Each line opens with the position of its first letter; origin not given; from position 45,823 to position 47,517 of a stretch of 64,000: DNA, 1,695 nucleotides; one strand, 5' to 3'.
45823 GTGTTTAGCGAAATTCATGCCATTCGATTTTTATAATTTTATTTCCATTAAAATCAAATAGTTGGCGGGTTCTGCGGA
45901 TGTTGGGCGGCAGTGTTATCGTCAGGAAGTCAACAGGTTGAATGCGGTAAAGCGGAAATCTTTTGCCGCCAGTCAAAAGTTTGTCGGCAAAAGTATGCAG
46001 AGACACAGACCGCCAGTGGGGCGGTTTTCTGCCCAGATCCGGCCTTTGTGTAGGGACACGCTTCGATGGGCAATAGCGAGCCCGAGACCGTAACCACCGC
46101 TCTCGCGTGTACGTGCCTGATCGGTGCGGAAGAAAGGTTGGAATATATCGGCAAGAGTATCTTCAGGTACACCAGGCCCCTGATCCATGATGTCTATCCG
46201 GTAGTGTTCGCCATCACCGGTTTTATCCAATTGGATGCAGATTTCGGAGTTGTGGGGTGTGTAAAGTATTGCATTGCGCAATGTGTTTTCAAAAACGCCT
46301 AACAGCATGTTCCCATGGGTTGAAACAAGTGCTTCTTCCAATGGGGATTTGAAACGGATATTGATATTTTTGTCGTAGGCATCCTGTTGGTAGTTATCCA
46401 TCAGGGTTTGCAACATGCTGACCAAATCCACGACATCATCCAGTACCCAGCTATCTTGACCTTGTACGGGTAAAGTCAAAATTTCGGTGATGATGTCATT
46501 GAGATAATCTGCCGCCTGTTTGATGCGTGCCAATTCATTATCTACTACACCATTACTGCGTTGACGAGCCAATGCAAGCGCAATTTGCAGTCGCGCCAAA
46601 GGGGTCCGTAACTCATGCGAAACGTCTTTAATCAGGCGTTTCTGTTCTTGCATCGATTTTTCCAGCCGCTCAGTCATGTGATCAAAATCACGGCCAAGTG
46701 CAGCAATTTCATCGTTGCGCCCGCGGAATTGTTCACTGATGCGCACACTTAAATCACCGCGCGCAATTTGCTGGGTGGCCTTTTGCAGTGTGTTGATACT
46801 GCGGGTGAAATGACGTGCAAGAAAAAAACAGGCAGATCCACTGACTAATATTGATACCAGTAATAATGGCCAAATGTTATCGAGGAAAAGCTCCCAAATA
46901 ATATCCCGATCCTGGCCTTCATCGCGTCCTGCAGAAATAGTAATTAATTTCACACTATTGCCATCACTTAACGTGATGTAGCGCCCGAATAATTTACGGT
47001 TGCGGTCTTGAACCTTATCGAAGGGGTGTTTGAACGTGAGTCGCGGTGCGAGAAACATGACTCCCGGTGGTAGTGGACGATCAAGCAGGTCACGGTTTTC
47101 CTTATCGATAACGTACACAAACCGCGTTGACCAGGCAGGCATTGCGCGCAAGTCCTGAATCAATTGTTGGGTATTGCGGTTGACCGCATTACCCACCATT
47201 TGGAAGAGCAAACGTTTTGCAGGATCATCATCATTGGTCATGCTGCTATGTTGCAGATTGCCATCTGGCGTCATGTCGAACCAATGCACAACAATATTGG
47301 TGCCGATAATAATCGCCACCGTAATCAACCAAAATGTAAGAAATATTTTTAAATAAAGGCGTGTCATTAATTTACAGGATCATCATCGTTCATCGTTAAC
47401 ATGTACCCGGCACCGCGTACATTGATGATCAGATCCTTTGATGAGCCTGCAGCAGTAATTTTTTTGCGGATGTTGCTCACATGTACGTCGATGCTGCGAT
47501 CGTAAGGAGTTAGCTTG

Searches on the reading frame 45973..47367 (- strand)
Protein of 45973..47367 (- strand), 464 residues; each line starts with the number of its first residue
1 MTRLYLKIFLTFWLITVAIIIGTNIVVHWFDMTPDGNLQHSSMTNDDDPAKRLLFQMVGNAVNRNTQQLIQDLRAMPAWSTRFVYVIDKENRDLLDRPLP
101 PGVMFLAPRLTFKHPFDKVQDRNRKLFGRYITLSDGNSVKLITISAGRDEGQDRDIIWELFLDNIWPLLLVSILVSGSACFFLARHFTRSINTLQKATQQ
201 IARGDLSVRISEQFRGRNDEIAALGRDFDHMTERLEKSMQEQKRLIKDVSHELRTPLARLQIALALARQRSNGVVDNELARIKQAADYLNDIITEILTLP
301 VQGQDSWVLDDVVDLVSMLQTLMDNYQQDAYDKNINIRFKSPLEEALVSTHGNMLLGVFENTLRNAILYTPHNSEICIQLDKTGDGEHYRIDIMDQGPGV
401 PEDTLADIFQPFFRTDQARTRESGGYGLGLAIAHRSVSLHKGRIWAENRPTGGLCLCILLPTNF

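Call 60: search_protein_families(library=pfam, proteins=[window:45973-47367:-], max_evalue=0.0001)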
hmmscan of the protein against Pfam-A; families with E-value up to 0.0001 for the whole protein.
window:45973-47367:- (464 aa): 4 families
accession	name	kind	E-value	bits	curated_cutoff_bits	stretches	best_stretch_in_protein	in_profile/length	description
PF18225.7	AbfS_sensor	-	1.9e-26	92.1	26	1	61-125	1-65/65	Sensor histidine kinase (AbfS) sensor domain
PF02518.31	HATPase_c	-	1.9e-24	86.7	26.4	1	356-462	7-109/111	Histidine kinase-, DNA gyrase B-, and HSP90-like ATPase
PF00672.30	HAMP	-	1e-12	48.6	25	1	182-236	1-52/53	HAMP domain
PF00512.31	HisKA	-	8.7e-11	42.2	26.9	1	242-299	2-60/66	His Kinase A (phospho-acceptor) domain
